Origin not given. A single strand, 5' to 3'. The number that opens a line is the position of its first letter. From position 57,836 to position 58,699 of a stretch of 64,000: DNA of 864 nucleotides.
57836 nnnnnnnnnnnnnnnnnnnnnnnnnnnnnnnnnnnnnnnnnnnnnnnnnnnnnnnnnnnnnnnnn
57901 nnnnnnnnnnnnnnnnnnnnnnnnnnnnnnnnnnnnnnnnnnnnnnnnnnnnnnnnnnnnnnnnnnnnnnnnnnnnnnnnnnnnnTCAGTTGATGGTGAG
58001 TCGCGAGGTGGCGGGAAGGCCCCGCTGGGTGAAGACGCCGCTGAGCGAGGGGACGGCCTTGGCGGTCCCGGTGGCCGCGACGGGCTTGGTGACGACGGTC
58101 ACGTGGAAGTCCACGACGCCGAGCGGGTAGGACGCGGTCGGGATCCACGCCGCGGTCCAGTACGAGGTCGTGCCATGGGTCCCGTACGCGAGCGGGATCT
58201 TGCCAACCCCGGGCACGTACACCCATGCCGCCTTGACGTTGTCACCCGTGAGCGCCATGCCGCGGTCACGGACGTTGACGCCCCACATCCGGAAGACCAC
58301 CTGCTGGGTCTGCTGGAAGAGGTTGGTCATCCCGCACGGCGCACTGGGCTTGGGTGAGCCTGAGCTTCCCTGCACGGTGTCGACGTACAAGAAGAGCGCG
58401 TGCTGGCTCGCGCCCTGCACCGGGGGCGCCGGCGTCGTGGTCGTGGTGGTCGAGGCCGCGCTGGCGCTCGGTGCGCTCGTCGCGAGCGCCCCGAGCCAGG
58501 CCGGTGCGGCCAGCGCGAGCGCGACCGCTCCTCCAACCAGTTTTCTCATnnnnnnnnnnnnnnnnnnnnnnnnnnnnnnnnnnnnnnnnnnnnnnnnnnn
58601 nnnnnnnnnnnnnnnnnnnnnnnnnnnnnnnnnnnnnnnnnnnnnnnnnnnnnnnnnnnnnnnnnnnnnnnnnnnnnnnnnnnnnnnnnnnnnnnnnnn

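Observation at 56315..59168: Three-gene operon of exported proteins of unknown function (Tat + Sec signals, Ig-like repeats)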

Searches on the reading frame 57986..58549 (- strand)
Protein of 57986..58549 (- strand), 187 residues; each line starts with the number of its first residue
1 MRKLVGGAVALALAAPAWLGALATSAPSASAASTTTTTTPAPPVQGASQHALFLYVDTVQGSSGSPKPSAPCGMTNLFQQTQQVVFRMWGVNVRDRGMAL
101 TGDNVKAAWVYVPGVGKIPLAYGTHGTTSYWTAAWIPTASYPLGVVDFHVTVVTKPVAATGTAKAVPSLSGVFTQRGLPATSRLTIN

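Call 3: search_protein_families(library=pfam, proteins=[window:57986-58549:-], max_evalue=1)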
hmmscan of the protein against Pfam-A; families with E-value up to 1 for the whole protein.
window:57986-58549:- (187 aa): 0 families

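Call 4: search_protein_families(library=ncbifam, proteins=[window:57986-58549:-], max_evalue=1)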
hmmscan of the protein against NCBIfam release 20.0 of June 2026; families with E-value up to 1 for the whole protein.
window:57986-58549:- (187 aa): 1 family
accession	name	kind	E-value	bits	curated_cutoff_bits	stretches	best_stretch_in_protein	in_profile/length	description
NF040566.1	SCO2522_fam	equivalog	0.036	13.5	200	1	18-120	147-248/314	SCO2522 family protein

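Call 7: search_solved_structures(query=window:57986-58549:-, max_evalue=10)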
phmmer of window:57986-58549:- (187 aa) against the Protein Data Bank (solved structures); distinct sequences matched with E-value up to 10: 0.

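Call 9: find_homologous_proteins(query=window:57986-58549:-)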
Query window:57986-58549:- (187 aa): 107 proteins with E <= 0.001 among 2437 candidates.
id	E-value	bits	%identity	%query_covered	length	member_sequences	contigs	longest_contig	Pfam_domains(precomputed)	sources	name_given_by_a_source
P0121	1.7e-102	359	89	77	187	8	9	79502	-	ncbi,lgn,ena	-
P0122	3.2e-75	270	78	76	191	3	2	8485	-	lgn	-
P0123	2.1e-69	251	65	100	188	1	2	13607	-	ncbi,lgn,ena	-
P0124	2.4e-51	192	61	78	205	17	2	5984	-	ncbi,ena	-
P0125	2.1e-49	186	54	99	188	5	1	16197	-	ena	-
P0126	8.0e-49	184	58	76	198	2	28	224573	-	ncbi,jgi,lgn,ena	jgi:hypothetical protein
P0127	2.3e-47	179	57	78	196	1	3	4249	-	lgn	-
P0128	3.6e-46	175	58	78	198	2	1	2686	-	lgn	-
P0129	4.3e-44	168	52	100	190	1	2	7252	-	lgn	-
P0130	4.4e-44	168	55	96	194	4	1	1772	-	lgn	-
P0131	4.6e-44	168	47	99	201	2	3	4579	-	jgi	-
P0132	7.1e-43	164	58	78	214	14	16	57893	-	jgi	jgi:hypothetical protein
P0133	1.7e-42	163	50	96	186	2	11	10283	-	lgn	-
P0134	1.7e-42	163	57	79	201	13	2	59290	-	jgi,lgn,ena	-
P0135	2.4e-42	163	54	76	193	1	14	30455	-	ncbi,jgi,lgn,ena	ncbi:MAG: hypothetical protein ABSD78_15255 [Acidimicrobiales bacterium]|jgi:hypothetical protein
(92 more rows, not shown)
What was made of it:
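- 57986..58549 (-): Gene B: 187-aa protein with an N-terminal hydrophobic helix, a Thr-rich stalk and an eight-strand Ig-like beta-sandwich carrying one invariant Cys (C72). Orphan family. 107 homologues (call 9).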

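Call 24: search_solved_structures(query=A2, max_evalue=10)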
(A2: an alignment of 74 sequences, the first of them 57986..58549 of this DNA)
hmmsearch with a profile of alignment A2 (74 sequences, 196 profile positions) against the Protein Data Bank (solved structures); distinct sequences matched with E-value up to 10: 0.

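Call 38: search_protein_families(library=pfam, alignment_id=A2, max_evalue=1)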
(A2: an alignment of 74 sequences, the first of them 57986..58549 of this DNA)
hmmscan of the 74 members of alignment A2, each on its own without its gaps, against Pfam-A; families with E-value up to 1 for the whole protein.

A. member 1, window:57986-58549:- (187 aa): 0 families

B. families by the number of members that match (of 74 scanned): 10 families
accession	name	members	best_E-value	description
PF19644.4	DUF6147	3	0.005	Family of unknown function (DUF6147)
PF21827.1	New_glue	3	0.045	New glue protein family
PF02773.21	S-AdoMet_synt_C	1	0.074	S-adenosylmethionine synthetase, C-terminal domain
PF04028.18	DUF374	1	0.11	Domain of unknown function (DUF374)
PF01357.27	Expansin_C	1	0.11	Expansin C-terminal domain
PF00553.25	CBM_2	1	0.17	Cellulose binding domain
PF04888.17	SseC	1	0.21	Secretion system effector C (SseC) like family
PF05642.16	Sporozoite_P67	1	0.23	Sporozoite P67 surface antigen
PF22282.1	CydS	1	0.54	CydS-like protein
PF22210.2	VP17_central_barrel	1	0.79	Large MCP VP17 central beta-barrel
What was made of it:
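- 57986..58549 (-): No Pfam match in any of 74 members (call 38).
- On P19/FetP/FtrA iron-transport proteins - for B: No Pfam match (call 38).
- Closest known: MmpS-MmpL pairs of mycobacteria. Different: B has no detectable sequence similarity to MmpS (call 38).
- Closest known: P19 / FetP / FtrA / Tp34 periplasmic Cu/Fe-binding Ig-like proteins. Different: TM is only 0.36-0.46 with E about 0.01, and there is no sequence-family match (call 38).
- No Pfam hit to the P19 family or to any metal-binding family in 74 B members (call 38).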

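Call 56: predict_structure(alignment_id=A2)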
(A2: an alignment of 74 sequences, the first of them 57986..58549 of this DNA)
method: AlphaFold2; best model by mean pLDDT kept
length: 187 residues; sequences in the alignment: 74
mean_pLDDT: 86.7   pTM: 0.74
mean pLDDT of the five models: 86.7, 86.5, 86.4, 85.5, 84.0
residues with pLDDT >= 90: 130; 70-90: 25; 50-70: 8; < 50: 24
segments of 3 or more residues with pLDDT < 50: 1-3, 5-17, 19-21, 23-27
pLDDT, mean of each block of 10 residues (from residue 1): 43 45 48 78 86 97 88 94 98 97 98 98 97 98 98 98 97 94 97
secondary structure, 60 per line:
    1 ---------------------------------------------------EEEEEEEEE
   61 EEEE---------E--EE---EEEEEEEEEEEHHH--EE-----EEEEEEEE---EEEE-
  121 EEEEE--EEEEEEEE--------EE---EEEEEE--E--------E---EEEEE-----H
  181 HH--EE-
elements in order: E52-64 E82-92 E105-112 E116-119 E121-125 E128-135 E149-154 E170-174
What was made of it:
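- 57986..58549 (-): AlphaFold2 pLDDT 86.7, all-beta over about residues 50-187 (call 56).
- On MmpS family (PF05423) - for B: AlphaFold2 beta-sandwich over residues 50-187 (call 56).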

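Call 60: fold_search(model_id=the predicted structure, library=pdb)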
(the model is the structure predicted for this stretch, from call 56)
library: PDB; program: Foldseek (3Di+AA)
matches with E <= 10: 936; with E <= 0.001: 0
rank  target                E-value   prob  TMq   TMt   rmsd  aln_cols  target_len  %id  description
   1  5i0x_B                8.3e-03  0.99  0.36  0.41   8.0       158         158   13  COPPER-BOUND M90I VARIANT OF UROPATHOGENIC ESCHERICHIA COLI STRAIN F11 FETP (released 2017-02-08)
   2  8k2n_B                1.0e-02  0.63  0.21  0.09  14.2       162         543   16  Crystal structure of Group 4 Monosaccharide-releasing beta-N-acetylgalactosaminidase NgaLy from Lacticaseibacillus yic (released 2024-04-24)
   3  3lzo_A                1.2e-02  1.00  0.40  0.46   7.4       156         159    9  Crystal Structure Analysis of the copper-reconstituted P19 protein from Campylobacter jejuni at 1.65 A at pH 10.0 (released 2010-07-21)
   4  8vv5_A                1.6e-02  0.99  0.37  0.43   7.1       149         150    8  The crystal structure of Brucella abortus FtrA (released 2025-02-05)
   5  9nw1_H                2.3e-02  0.85  0.29  0.37   8.1       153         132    8  Cryo-EM structure of rhesus antibody CH42-Apex2.01 in complex with HIV Env trimer Q23-APEX-GT2 (released 2026-04-01)
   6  8k2n_D                2.3e-02  0.51  0.21  0.09  14.1       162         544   17  Crystal structure of Group 4 Monosaccharide-releasing beta-N-acetylgalactosaminidase NgaLy from Lacticaseibacillus yic (released 2024-04-24)
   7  8vv6_D                2.4e-02  0.99  0.36  0.43   7.1       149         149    9  The crystal structure of Brucella abortus FtrA-H151A mutant (released 2025-02-05)
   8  8k2h_B                2.4e-02  0.85  0.29  0.12  14.0       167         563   12  Crystal structure of Group 2Oligosaccharide/Monosaccharide-releasing beta-N-acetylhexosaminidase NgaAt from Arabidopsi (released 2024-04-24)
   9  6wef_B                2.7e-02  0.99  0.37  0.43   7.1       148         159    9  Copper-bound D92H variant of Campylobacter jejuni P19 (released 2021-02-10)
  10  8k2i_B                2.7e-02  0.80  0.28  0.11  14.1       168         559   11  Crystal structure of Group 2 Oligosaccharide/Monosaccharide-releasing beta-N-acetylhexosaminidase NgaAt from Arabidops (released 2024-04-24)
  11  6wee_A                2.8e-02  0.99  0.39  0.45   7.1       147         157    6  Copper-bound M88I variant of Campylobacter jejuni P19 (released 2021-02-10)
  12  5i0x_A                2.8e-02  0.97  0.35  0.41   7.8       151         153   14  COPPER-BOUND M90I VARIANT OF UROPATHOGENIC ESCHERICHIA COLI STRAIN F11 FETP (released 2017-02-08)
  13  5i0y_A                3.1e-02  0.98  0.37  0.44   7.5       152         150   12  COPPER-BOUND E46Q VARIANT OF UROPATHOGENIC ESCHERICHIA COLI STRAIN F11 FETP (released 2017-02-08)
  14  6ozc_C                3.1e-02  0.84  0.28  0.38   8.4       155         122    6  BG505 SOSIP.664 with 2G12 Fab2 (released 2020-05-20)
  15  4nwn_B                3.3e-02  0.99  0.39  0.44   7.5       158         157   10  Computationally Designed Two-Component Self-Assembling Tetrahedral Cage T32-28 (released 2014-05-28)
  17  3lzl_A                3.7e-02  0.99  0.40  0.45   7.4       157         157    9  Crystal Structure Analysis of the as-solated P19 protein from Campylobacter jejuni at 1.45 A at pH 9.0 (released 2010-07-21)
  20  6wed_A                4.3e-02  0.99  0.40  0.46   7.3       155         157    9  Copper-bound E44Q variant of Campylobacter jejuni P19 (released 2021-02-10)
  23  2o6c_A                4.8e-02  0.99  0.39  0.45   7.0       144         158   10  Structure of selenomethionyl rTp34 from Treponema pallidum (released 2006-12-26)
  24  6wef_A                4.8e-02  0.97  0.37  0.43   7.5       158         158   10  Copper-bound D92H variant of Campylobacter jejuni P19 (released 2021-02-10)
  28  6wee_F                6.2e-02  0.98  0.39  0.46   6.8       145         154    7  Copper-bound M88I variant of Campylobacter jejuni P19 (released 2021-02-10)
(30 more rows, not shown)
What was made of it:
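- On P19/FetP/FtrA iron-transport proteins - for B: Best TM is 0.36-0.46 with E about 0.01 (call 60).
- Closest known: P19 / FetP / FtrA / Tp34 periplasmic Cu/Fe-binding Ig-like proteins. Same: These are the best fold matches for B (call 60).
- B's best Foldseek matches form a coherent cluster of periplasmic Cu/Fe proteins (FetP 5i0x, P19 3lzo, FtrA 8vv5, Tp34 2o6c), with probability 0.97-1.00 (call 60). The fold matches are weak (E about 0.01, TM 0.36-0.46; call 60) and amount to a generic Ig-like sandwich.
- Tried and rejected: Foldseek of B returned weak P19-like hits (call 60).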
